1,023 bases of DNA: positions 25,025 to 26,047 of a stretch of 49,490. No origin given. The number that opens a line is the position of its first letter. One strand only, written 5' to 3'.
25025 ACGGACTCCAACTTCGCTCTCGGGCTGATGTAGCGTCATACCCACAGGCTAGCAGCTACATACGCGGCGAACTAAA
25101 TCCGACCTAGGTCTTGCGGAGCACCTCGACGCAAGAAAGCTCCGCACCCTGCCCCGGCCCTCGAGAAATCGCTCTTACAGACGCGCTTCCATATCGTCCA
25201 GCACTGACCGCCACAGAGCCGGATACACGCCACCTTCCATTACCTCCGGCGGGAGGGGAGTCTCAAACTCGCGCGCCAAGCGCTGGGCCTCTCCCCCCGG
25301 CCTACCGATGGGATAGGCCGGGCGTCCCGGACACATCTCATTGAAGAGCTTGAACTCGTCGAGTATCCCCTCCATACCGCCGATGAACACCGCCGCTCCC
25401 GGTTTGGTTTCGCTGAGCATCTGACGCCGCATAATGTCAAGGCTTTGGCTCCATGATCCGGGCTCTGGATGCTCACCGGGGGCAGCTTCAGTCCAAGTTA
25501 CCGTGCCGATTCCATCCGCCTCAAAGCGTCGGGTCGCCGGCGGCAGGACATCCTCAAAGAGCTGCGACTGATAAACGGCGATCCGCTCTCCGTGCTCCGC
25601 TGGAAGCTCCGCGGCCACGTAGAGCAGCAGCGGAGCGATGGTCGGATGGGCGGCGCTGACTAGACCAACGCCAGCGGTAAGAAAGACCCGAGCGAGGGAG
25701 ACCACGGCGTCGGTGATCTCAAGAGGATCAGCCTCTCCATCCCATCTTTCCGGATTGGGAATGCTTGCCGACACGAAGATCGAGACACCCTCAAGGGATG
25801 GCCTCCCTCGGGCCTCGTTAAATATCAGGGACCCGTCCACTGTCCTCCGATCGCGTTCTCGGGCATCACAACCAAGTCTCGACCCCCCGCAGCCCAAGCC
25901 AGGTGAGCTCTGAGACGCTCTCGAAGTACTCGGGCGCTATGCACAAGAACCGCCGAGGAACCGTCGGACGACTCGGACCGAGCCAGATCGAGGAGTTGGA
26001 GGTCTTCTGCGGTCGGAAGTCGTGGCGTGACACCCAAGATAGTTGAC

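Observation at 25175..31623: Thoeris-like operon with three TIR proteins, a stand-alone SLOG sensor and a helicase/PIN-like module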

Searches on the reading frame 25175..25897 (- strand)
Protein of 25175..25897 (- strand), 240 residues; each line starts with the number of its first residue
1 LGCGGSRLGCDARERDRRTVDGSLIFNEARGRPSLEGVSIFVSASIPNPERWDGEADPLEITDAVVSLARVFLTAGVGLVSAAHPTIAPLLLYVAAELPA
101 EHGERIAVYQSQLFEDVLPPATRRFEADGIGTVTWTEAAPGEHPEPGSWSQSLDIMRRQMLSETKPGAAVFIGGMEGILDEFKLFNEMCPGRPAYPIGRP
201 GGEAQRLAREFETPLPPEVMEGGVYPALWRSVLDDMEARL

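Call 4: search_protein_families(library=pfam, proteins=[window:25175-25897:-], max_evalue=1)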
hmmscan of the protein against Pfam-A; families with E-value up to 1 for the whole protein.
window:25175-25897:- (240 aa): 2 families
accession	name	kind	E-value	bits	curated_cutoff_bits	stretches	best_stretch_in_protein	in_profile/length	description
PF18180.6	LD_cluster3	-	1.7e-33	116.1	25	1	53-232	3-169/170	SLOG cluster3 family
PF18163.6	LD_cluster2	-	0.0076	16.3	25.3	1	139-215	125-205/264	SLOG cluster2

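Call 5: search_protein_families(library=padloc, proteins=[window:25175-25897:-], max_evalue=1)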
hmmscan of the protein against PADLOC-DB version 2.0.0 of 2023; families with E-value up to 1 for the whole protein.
window:25175-25897:- (240 aa): 0 families

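Call 12: find_homologous_proteins(query=window:25175-25897:-)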
Query window:25175-25897:- (240 aa): 386 proteins with E <= 0.001 among 1960 candidates; the best 120 are listed.
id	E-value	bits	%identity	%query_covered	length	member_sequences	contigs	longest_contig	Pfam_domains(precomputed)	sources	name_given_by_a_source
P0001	6.8e-133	460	94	92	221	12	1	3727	PF18180.7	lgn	-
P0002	1.0e-95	338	70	90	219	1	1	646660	PF18180.7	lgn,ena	-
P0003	1.1e-95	338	71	90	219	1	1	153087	PF18180.7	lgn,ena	-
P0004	1.4e-93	331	70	91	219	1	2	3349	PF18180.7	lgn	-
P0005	2.9e-92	327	68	90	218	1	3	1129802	PF18180.7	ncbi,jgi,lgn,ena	-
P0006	1.7e-91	324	69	90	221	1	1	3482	PF18180.7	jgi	jgi:hypothetical protein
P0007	2.9e-89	317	66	89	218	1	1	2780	PF18180.7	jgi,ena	-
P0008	4.3e-89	317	69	91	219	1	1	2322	PF18180.7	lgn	-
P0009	9.9e-88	312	67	90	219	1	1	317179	PF18180.7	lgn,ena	-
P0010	1.3e-86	308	64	90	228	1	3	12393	PF18180.7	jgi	jgi:hypothetical protein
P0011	1.8e-86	308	66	89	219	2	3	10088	PF18180.7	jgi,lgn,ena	-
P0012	9.3e-86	306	68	86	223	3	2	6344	PF18180.7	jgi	jgi:hypothetical protein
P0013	1.5e-85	305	68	87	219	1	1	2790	PF18180.7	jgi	jgi:hypothetical protein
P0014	2.1e-85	304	69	85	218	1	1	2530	PF18180.7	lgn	-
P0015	1.1e-84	302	66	91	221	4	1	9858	PF18180.7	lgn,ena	-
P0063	1.7e-78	282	65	86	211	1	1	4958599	PF18180.7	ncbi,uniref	ncbi:hypothetical protein [Pengzhenrongella phosphoraccumulans]|uniref:SLOG domain-containing protei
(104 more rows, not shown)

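Call 13: find_encoding_contigs(protein=P0005, flank=8000, max_places=3)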
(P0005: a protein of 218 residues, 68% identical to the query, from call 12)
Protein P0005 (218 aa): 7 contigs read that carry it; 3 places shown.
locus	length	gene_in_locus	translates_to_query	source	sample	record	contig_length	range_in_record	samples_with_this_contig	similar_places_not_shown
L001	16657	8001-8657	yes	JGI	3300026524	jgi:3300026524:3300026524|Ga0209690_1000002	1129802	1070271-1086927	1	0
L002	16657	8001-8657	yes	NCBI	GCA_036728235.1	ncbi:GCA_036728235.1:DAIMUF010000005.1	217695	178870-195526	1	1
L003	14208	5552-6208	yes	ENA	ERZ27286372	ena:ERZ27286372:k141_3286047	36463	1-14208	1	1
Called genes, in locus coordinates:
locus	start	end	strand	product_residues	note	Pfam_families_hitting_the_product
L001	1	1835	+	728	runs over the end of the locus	PF01833:TIG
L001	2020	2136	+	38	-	-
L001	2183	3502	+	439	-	PF02771:Acyl-CoA_dh_N, PF02770:Acyl-CoA_dh_M, PF00441:Acyl-CoA_dh_1, PF08028:Acyl-CoA_dh_2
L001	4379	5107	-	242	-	-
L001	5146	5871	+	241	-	-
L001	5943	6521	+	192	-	PF08808:RES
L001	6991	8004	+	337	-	PF13676:TIR_2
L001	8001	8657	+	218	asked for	PF18180:LD_cluster3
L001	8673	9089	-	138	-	PF08937:ThsB_TIR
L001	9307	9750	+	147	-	PF08937:ThsB_TIR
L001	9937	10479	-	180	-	-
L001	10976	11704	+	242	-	-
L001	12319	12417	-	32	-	-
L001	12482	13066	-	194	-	-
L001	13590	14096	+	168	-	-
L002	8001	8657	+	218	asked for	PF18180:LD_cluster3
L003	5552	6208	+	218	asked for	PF18180:LD_cluster3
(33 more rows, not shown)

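Call 14: find_encoding_contigs(protein=P0063, flank=8000, max_places=2)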
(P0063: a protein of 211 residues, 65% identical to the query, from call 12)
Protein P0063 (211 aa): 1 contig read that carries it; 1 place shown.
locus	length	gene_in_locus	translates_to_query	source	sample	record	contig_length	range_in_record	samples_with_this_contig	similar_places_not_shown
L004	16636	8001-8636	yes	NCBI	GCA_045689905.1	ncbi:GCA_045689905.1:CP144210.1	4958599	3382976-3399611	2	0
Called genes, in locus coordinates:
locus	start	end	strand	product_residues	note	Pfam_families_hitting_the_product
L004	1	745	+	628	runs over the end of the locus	PF09972:DUF2207, PF20990:DUF2207_C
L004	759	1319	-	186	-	PF11716:MDMPI_N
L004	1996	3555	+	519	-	PF00501:AMP-binding, PF13193:AMP-binding_C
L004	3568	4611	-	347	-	PF08240:ADH_N, PF00107:ADH_zinc_N, PF13602:ADH_zinc_N_2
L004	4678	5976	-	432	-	PF00563:EAL, PF10069:DICT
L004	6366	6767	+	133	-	-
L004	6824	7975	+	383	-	PF13676:TIR_2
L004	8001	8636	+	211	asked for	PF18180:LD_cluster3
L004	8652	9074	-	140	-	-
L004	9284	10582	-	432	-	PF13281:MAP3K_TRAF_bd, PF20308:TPR-S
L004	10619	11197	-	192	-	-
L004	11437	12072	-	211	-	PF00857:Isochorismatase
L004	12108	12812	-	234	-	-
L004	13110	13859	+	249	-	PF08220:HTH_DeoR, PF00455:DeoRC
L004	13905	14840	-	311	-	PF00892:EamA, PF10639:TMEM234 (weak)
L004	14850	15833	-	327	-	PF01869:BcrAD_BadFG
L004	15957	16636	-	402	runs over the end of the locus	PF01380:SIS (weak)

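Call 15: find_encoding_contigs(protein=P0002, flank=8000, max_places=2)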
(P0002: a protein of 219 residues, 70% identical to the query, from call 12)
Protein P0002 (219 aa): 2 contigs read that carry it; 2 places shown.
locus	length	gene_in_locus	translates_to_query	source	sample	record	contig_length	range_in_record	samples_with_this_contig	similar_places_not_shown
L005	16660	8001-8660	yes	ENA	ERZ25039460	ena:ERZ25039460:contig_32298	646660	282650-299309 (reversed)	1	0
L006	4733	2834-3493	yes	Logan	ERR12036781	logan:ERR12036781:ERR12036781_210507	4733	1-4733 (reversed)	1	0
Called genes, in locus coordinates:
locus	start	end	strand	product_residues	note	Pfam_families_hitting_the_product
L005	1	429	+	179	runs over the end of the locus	-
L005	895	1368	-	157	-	PF13302:Acetyltransf_3, PF00583:Acetyltransf_1, PF13523:Acetyltransf_8, PF13673:Acetyltransf_10 (weak), PF13508:Acetyltransf_7, PF08445:FR47 (weak)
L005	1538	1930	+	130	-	PF07690:MFS_1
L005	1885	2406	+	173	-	PF07690:MFS_1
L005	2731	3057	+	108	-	PF07690:MFS_1 (faint)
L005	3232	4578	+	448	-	PF13676:TIR_2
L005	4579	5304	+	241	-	PF09140:MipZ (faint), PF13614:AAA_31 (faint), PF01656:CbiA (weak)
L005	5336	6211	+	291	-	PF13676:TIR_2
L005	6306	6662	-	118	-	-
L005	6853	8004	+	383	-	PF13676:TIR_2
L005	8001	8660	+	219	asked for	PF18180:LD_cluster3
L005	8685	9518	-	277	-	PF00106:adh_short, PF01370:Epimerase (weak), PF08659:KR, PF13561:adh_short_C2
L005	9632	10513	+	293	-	PF00487:FA_desaturase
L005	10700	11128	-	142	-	PF01566:Nramp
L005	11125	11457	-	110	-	PF01566:Nramp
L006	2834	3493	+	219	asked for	PF18180:LD_cluster3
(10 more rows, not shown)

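Call 41: find_related_loci(query=A1, collection=genome_contigs, flank=10000)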
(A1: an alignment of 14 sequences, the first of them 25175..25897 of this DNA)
Query A1 (240 aa) in genome_contigs; peptide patterns used: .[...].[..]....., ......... (x = any residue, [..] = any of these).
147 stretches matched a pattern; 23 encode a relative of the query (tblastn E <= 1e-3); 23 distinct loci.
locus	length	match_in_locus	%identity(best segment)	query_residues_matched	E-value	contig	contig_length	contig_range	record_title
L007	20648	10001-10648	63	24-240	3e-82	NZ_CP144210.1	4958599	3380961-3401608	Pengzhenrongella phosphoraccumulans strain M0-14 chromosome, complete genome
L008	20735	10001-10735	60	3-239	5e-82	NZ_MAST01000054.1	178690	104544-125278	Humibacillus sp. DSM 29435 contig9, whole genome shotgun sequence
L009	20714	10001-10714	57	1-239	2e-80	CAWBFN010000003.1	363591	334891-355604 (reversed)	MAG: uncultured Acidimicrobiaceae bacterium isolate MFD00731.bin.1.11 genome assembly, contig: contig_25371, whole genom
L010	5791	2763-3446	59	11-239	1e-79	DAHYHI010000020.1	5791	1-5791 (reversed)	MAG TPA_asm: Acidimicrobiaceae bacterium isolate clean4135 k141_392935, whole genome shotgun sequence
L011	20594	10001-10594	62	39-236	1e-78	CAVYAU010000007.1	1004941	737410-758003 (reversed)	MAG: uncultured Actinomycetota bacterium isolate MFD03044.bin.1.95 genome assembly, contig: contig_20905, whole genome s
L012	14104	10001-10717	56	12-240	1e-77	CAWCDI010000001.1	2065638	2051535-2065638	MAG: uncultured Actinomycetes bacterium isolate MFD09368.bin.2.2 genome assembly, contig: contig_1814, whole genome shot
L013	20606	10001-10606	59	35-236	4e-74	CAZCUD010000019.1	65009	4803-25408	MAG TPA_asm: uncultured Bifidobacteriaceae bacterium isolate binchicken_co179_372 genome assembly, contig: NODE_1500_len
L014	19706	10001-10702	53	8-236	2e-68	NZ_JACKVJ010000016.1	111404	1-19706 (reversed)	Mycolicibacterium houstonense strain DSM 44676 MHOUDSM44676_contig000025, whole genome shotgun sequence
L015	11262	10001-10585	58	39-233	8e-68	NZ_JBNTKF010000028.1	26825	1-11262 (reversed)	Microbacterium sp. YY-03 Scaffold28, whole genome shotgun sequence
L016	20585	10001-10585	58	39-233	8e-68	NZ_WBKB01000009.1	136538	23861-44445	Gulosibacter chungangensis strain KCTC 13959 Scaffold9, whole genome shotgun sequence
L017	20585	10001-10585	56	39-233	3e-67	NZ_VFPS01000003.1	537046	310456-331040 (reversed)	Microbacterium lacticum strain DSM 20427 Ga0264346_13, whole genome shotgun sequence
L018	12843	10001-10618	53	34-239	7e-66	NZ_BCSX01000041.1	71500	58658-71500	Mycolicibacterium brisbanense strain JCM15654, whole genome shotgun sequence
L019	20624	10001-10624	54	35-240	2e-64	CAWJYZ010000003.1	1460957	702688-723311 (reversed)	MAG: uncultured bacterium isolate MFD05502.bin.2.16 genome assembly, contig: contig_1430, whole genome shotgun sequence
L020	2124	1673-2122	71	17-166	1e-64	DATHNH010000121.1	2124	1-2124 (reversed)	MAG TPA_asm: Solirubrobacteraceae bacterium isolate SMAG_U12653 k141_4951755, whole genome shotgun sequence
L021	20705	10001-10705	51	1-240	6e-63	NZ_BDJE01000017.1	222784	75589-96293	Nocardioides sp. PD653-B2, whole genome shotgun sequence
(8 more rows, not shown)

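Call 53: search_solved_structures(query=A3, max_evalue=10, show_alignments=1)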
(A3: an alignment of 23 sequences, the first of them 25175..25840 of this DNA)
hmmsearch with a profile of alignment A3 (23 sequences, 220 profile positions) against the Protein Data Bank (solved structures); distinct sequences matched with E-value up to 10: 0.

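Call 55: search_protein_families(library=ncbifam, proteins=[window:25175-25840:-], max_evalue=0.01)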
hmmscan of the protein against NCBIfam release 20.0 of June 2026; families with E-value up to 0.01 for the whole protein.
window:25175-25840:- (221 aa): 1 family
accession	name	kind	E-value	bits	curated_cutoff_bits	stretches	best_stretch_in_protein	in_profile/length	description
NF058525.1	Thoeris_type3_ThcA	equivalog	1.2e-48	165.3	110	1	21-213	1-183/184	Thoeris type III anti-phage system protein ThcA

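Call 62: predict_structure(alignment_id=A3)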
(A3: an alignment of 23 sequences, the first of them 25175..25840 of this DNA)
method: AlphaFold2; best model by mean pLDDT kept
length: 221 residues; sequences in the alignment: 23
mean_pLDDT: 91.7   pTM: 0.89
mean pLDDT of the five models: 91.7, 91.1, 90.3, 89.3, 88.6
residues with pLDDT >= 90: 168; 70-90: 43; 50-70: 10; < 50: 0
segments of 3 or more residues with pLDDT < 50: none
pLDDT, mean of each block of 10 residues (from residue 1): 66 89 95 93 97 95 94 93 83 90 90 95 90 96 98 93 97 95 95 87 91 95 86
secondary structure, 60 per line:
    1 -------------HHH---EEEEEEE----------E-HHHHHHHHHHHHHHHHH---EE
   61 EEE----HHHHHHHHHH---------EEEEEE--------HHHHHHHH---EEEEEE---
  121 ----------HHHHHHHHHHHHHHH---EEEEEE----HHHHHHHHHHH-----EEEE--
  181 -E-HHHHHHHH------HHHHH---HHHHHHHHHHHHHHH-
elements in order: E20-26 H39-55 E59-63 H68-77 E87-92 H101-108 E112-117 H131-145 E149-154 H159-169 E175-178 H184-191 H198-202 H206-220

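Call 65: fold_search(model_id=the predicted structure, library=pdb)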
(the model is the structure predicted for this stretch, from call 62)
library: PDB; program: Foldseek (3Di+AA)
matches with E <= 10: 1410; with E <= 0.001: 7
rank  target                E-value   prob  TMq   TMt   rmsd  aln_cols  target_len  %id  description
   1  7uxs_A                3.0e-06  1.00  0.56  0.62   6.8       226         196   13  Crystal structure of the BcThsA SLOG domain in complex with 3'cADPR (released 2022-09-07)
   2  5mll_B                1.4e-04  1.00  0.51  0.52   6.9       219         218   11  Structure of HpDprA at 1.9 Angstroms resolution (released 2017-12-20)
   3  4ljk_A                1.7e-04  1.00  0.55  0.56   6.0       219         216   11  Structural insights into the unique single-stranded DNA binding mode of DNA processing protein A from Helicobacter pyl (released 2014-01-01)
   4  5mll_A                2.0e-04  1.00  0.49  0.49   7.1       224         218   11  Structure of HpDprA at 1.9 Angstroms resolution (released 2017-12-20)
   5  4ljk_D                3.2e-04  1.00  0.46  0.47   7.0       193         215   10  Structural insights into the unique single-stranded DNA binding mode of DNA processing protein A from Helicobacter pyl (released 2014-01-01)
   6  1rcu_A                5.9e-04  1.00  0.57  0.72   6.3       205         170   12  X-RAY STRUCTURE OF TM1055 NORTHEAST STRUCTURAL GENOMICS CONSORTIUM TARGET VT76 (released 2003-12-02)
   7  5zbl_B                9.7e-04  1.00  0.50  0.58   7.4       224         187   13  Crystal structure of type-I LOG from Corynebacterium glutamicum in complex with AMP (released 2018-06-27)
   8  5ajt_A                1.8e-03  1.00  0.44  0.45   4.5       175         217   15  Crystal structure of ligand-free phosphoribohydrolase lonely guy from Claviceps purpurea (released 2015-06-03)
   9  7lnv_B                2.4e-03  0.47  0.25  0.23  11.8       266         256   12  Apo Structure of Isopentenyl Phosphate Kinase from Candidatus methanomethylophilus alvus (released 2021-12-29)
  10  8srk_A                3.3e-03  0.99  0.46  0.12  10.6       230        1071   10  Cryo-EM structure of TRPM2 chanzyme (without NUDT9-H domain) in the presence of Ca and ADP-ribose (released 2024-05-15)
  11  5its_B                3.8e-03  0.99  0.47  0.52   6.9       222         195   14  Crystal structure of LOG from Corynebacterium glutamicum (released 2016-08-24)
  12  8sr9_A                5.1e-03  0.99  0.50  0.10   9.2       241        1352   10  Cryo-EM structure of TRPM2 chanzyme in the presence of Magnesium (released 2024-05-08)
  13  6pey_C                5.1e-03  0.66  0.30  0.27  10.1       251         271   12  MTHFR with mutation Asp120Ala (released 2019-09-25)
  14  8srj_A                6.6e-03  0.98  0.49  0.13  11.2       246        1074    9  Cryo-EM structure of TRPM2 chanzyme (without NUDT9-H domain) in the presence of EDTA, apo state (released 2024-05-15)
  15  8u8w                  7.4e-03  0.33  0.24  0.20  12.1       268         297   10  Crystal structure of N-acetylneuraminate lyase (NanA) from Klebsiella aerogenes (pyruvate and halides bound) (released 2023-09-27)
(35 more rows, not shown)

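Call 75: search_protein_representatives(alignment_id=A3)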
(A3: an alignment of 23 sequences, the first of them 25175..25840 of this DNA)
Query: 23 sequences, 220 profile positions. Proteins with E-value up to 0.001 (for the whole library): 1316; up to 1e-10: 823; up to 1e-30: 170. The best 150 are listed.
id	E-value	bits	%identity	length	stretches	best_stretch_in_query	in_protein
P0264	4.4e-86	304.4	-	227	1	9-219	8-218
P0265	1.0e-85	303.2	-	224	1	15-216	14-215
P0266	8.9e-83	293.6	-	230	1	1-218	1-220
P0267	3.0e-80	285.4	-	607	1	9-218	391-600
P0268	5.1e-80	284.6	-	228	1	1-217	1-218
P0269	2.1e-77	276.0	-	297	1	11-218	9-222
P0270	2.3e-71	256.3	-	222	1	1-218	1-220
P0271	9.9e-70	251.0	-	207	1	2-196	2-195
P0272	4.5e-67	242.3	-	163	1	58-217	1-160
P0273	8.5e-67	241.4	-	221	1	9-214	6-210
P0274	8.0e-66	238.2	-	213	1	16-213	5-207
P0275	5.1e-65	235.6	-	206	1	16-216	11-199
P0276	1.4e-63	230.8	-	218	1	12-217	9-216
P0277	8.0e-62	225.1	-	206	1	15-218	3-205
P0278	9.4e-62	224.9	-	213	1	12-218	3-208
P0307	7.3e-43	163.1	-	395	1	11-217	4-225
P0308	1.3e-42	162.3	-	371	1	11-195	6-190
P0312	3.8e-42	160.8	-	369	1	8-205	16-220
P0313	4.0e-42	160.7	-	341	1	6-195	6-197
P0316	1.7e-41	158.7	-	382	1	10-190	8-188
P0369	5.8e-35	137.3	-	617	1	13-191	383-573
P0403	3.7e-32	128.1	-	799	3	120-213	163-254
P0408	5.3e-32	127.6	-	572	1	12-212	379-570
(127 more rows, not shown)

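Call 78: search_protein_families(library=pfam, proteins=[P0267, P0369, P0408, P0307, P0308, P0312, P0313, P0316, P0403], max_evalue=0.001)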
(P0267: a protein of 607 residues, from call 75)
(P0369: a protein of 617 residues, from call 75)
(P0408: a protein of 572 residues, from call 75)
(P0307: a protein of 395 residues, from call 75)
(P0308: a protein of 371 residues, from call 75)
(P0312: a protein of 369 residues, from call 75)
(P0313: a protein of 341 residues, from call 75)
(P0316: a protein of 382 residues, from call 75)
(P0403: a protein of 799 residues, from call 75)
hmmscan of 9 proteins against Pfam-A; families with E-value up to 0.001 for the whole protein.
P0267 (607 aa): 4 families
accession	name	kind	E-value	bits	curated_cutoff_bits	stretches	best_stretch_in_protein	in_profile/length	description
PF18180.6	LD_cluster3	-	4.2e-30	105.1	25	1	416-591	5-167/170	SLOG cluster3 family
PF13676.11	TIR_2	-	2.1e-13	51.2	28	1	136-231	1-98/122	TIR domain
PF08937.16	ThsB_TIR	-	9.6e-06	26.4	21.2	1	137-227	1-99/100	Thoeris protein ThsB, TIR-like domain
PF01582.25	TIR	-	0.00029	21.1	21.3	1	136-213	4-82/179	TIR domain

P0369 (617 aa): 4 families
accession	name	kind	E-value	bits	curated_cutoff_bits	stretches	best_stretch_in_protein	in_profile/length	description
PF18180.6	LD_cluster3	-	7.9e-30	104.2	25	1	406-586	5-164/170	SLOG cluster3 family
PF13676.11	TIR_2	-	3.7e-17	63.4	28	1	115-203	1-92/122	TIR domain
PF08937.16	ThsB_TIR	-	1.8e-07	31.9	21.2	1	150-206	41-99/100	Thoeris protein ThsB, TIR-like domain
PF01582.25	TIR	-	4.5e-06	27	21.3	1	116-194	5-84/179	TIR domain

P0408 (572 aa): 2 families
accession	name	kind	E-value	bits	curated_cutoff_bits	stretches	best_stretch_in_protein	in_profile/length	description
PF18180.6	LD_cluster3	-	1.5e-47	162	25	1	400-570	1-170/170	SLOG cluster3 family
PF13676.11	TIR_2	-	2.3e-11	44.7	28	1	126-202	2-77/122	TIR domain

P0307 (395 aa): 1 family
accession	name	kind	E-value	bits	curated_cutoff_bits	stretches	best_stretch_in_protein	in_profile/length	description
PF18180.6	LD_cluster3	-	4.9e-37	127.7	25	1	26-197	1-162/170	SLOG cluster3 family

P0308 (371 aa): 4 families
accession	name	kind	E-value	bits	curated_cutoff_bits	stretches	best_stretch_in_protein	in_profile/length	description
PF18180.6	LD_cluster3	-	9.3e-37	126.8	25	1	29-199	2-160/170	SLOG cluster3 family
PF08937.16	ThsB_TIR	-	1.9e-19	70.3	21.2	1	236-334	1-98/100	Thoeris protein ThsB, TIR-like domain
PF13676.11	TIR_2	-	1.2e-06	29.5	28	1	235-341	1-99/122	TIR domain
PF18163.6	LD_cluster2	-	7e-06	26.2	25.3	0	35-61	24-50/264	SLOG cluster2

P0312 (369 aa): 1 family
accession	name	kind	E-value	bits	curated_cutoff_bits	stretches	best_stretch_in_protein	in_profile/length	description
PF18180.6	LD_cluster3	-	7.6e-33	114.1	25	1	44-222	5-165/170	SLOG cluster3 family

P0313 (341 aa): 2 families
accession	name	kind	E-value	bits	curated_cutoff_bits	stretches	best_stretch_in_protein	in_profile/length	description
PF18180.6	LD_cluster3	-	4.6e-26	92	25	1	40-198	11-156/170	SLOG cluster3 family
PF18163.6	LD_cluster2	-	8.5e-09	35.8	25.3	1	126-207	131-216/264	SLOG cluster2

P0316 (382 aa): 3 families
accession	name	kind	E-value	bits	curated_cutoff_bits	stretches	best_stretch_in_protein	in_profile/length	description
PF18180.6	LD_cluster3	-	1.2e-36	126.5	25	1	32-187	2-148/170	SLOG cluster3 family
PF18163.6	LD_cluster2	-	4.6e-06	26.8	25.3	0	121-186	130-199/264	SLOG cluster2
PF18185.7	STALD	-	0.00012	22.1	24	0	128-225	102-206/211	Sir2- and TIR-associating SLOG family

P0403 (799 aa): 4 families
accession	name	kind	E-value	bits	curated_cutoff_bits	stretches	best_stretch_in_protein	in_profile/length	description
PF18180.6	LD_cluster3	-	5.1e-36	124.4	25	3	169-245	85-162/170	SLOG cluster3 family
PF18163.6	LD_cluster2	-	7.7e-19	68.7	25.3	2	658-754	100-196/264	SLOG cluster2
PF00656.27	Peptidase_C14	-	8.9e-18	65.2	21.4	1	258-527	2-232/233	Caspase domain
PF18185.7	STALD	-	1.9e-13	50.8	24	1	698-795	105-208/211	Sir2- and TIR-associating SLOG family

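Call 90: search_protein_families(library=phrogs, proteins=[window:25175-25840:-], max_evalue=0.001)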
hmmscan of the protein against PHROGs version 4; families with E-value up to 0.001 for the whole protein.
window:25175-25840:- (221 aa): 0 families
